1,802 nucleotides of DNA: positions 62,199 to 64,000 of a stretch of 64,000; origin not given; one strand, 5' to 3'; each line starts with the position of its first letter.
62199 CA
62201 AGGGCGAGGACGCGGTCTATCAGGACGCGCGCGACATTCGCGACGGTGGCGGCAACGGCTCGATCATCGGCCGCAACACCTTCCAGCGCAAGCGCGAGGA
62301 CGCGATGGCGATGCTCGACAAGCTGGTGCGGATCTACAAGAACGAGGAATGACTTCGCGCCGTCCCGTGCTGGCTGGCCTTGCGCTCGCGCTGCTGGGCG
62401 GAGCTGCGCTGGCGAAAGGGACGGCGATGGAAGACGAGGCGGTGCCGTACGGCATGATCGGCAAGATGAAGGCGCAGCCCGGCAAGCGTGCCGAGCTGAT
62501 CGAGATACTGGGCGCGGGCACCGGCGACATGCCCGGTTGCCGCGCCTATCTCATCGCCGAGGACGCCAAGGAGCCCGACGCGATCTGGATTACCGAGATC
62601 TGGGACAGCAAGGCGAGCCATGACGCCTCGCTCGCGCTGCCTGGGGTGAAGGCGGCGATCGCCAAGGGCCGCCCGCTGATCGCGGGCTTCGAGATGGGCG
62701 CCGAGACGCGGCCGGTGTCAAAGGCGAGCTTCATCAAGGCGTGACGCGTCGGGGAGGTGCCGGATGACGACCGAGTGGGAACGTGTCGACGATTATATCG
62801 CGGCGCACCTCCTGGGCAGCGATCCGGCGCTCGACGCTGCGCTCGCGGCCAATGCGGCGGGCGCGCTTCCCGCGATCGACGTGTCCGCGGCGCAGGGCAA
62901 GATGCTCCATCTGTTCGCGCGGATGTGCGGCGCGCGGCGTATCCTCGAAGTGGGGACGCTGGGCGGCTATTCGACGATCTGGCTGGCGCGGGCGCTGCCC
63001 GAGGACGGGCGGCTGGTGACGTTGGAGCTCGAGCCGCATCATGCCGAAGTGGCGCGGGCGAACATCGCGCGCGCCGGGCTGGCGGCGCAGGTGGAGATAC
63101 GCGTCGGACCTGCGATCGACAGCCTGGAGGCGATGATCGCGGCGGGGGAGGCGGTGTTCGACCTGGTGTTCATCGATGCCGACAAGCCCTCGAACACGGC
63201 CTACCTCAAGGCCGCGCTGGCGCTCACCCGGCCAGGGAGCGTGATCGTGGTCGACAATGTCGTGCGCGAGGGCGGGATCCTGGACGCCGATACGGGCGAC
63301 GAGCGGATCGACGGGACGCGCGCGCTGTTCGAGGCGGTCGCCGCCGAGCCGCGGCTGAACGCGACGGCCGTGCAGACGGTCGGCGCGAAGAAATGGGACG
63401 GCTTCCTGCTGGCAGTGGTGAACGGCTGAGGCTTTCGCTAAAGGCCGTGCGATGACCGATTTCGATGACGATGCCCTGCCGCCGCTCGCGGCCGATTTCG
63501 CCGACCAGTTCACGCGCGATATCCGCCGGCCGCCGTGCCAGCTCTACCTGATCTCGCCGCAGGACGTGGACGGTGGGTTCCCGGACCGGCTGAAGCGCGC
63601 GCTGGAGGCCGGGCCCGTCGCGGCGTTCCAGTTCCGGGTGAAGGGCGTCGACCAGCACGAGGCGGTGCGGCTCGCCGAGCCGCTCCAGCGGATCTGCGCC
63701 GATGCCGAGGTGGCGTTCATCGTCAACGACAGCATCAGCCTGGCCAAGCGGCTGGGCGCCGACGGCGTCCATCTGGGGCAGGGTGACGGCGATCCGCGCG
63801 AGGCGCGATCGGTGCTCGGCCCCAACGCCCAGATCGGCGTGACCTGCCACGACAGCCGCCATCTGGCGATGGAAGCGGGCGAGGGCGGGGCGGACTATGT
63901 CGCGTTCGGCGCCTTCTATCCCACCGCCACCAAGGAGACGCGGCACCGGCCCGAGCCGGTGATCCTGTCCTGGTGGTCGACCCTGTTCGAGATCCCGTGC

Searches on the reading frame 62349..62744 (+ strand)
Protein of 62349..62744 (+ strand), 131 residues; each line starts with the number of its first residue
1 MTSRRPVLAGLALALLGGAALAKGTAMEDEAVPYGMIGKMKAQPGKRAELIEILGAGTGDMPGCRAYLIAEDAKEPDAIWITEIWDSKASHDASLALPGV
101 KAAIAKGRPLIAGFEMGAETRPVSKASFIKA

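Call 21: search_protein_families(library=pfam, proteins=[window:62349-62744:+])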
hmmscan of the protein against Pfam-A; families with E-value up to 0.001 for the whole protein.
window:62349-62744:+ (131 aa): 1 family
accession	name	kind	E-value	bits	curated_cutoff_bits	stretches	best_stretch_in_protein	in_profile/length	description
PF03992.22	ABM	-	3.5e-13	50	23.1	1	34-105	2-77/78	Antibiotic biosynthesis monooxygenase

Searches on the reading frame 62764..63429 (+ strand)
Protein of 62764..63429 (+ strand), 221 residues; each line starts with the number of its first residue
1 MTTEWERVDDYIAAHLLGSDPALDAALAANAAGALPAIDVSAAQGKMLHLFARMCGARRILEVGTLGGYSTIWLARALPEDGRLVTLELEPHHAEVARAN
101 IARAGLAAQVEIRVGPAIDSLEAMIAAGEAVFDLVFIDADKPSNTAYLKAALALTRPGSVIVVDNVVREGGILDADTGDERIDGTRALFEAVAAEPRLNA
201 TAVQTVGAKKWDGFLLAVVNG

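Call 21: search_protein_families(library=pfam, proteins=[window:62764-63429:+])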
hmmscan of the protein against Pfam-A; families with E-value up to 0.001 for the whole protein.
window:62764-63429:+ (221 aa): 5 families
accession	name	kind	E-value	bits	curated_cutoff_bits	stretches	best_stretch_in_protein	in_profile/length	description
PF01596.23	Methyltransf_3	-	3e-39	134.9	22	1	33-203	21-192/204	O-methyltransferase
PF13578.12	Methyltransf_24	-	7.7e-17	62.5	26.3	1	61-166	1-105/105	Methyltransferase domain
PF13847.12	Methyltransf_31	-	1.8e-07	31.4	27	1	58-199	5-129/145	Methyltransferase domain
PF13649.12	Methyltransf_25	-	5e-06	27.6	27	1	60-158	1-96/97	Methyltransferase domain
PF01135.25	PCMT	-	6.2e-06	26.6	20.3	1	44-115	62-131/210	Protein-L-isoaspartate(D-aspartate) O-methyltransferase (PCMT)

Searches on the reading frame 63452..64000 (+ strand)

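Call 67: search_protein_families(library=ncbifam, proteins=[window:63452-64000:+])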
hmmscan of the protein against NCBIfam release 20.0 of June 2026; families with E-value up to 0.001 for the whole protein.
window:63452-64000:+ (183 aa): 13 families
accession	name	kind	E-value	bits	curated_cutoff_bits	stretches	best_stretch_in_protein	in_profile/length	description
TIGR00693.1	thiE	equivalog_domain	2.7e-40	137.7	145.1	1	30-176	1-148/197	thiamine phosphate synthase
NF002727.0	PRK02615.1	equivalog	3.3e-29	101.7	335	1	28-173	148-289/349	thiamine phosphate synthase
NF000736.0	PRK00043.2-3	equivalog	1.6e-21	76.7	227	1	45-162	18-133/207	thiamine phosphate synthase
NF005080.0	PRK06512.1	equivalog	6.3e-21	75.1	218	1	27-183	11-167/222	thiamine phosphate synthase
NF000734.0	PRK00043.1-5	equivalog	2e-14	53.8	252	1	47-170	16-137/201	thiamine phosphate synthase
NF006530.0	PRK08999.1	equivalog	4.3e-14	52.3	245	1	30-161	132-262/315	Nudix family hydrolase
NF000740.0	PRK00043.3-4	equivalog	8.2e-13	48.3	202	1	52-167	29-152/218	thiamine phosphate synthase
NF000741.0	PRK00043.3-5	equivalog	2.6e-11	43.6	350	1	68-167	55-152/217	thiamine phosphate synthase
NF002904.0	PRK03512.1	equivalog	3.1e-11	43.1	231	1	47-168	25-144/211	thiamine phosphate synthase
NF007070.0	PRK09517.1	equivalog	2.3e-10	39.4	761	1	48-163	26-145/755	multifunctional thiamine-phosphate pyrophosphorylase/synthase/phosphomethylpyrimidine kinase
NF005819.0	PRK07695.1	equivalog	1.6e-08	34.5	251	1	62-163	34-132/205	thiazole tautomerase TenI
NF000738.0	PRK00043.3-1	equivalog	9.9e-08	31.9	445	1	94-178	79-162/221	thiamine phosphate synthase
NF008933.0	PRK12290.1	equivalog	1.7e-06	27.2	516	1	56-168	231-342/438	thiamine phosphate synthase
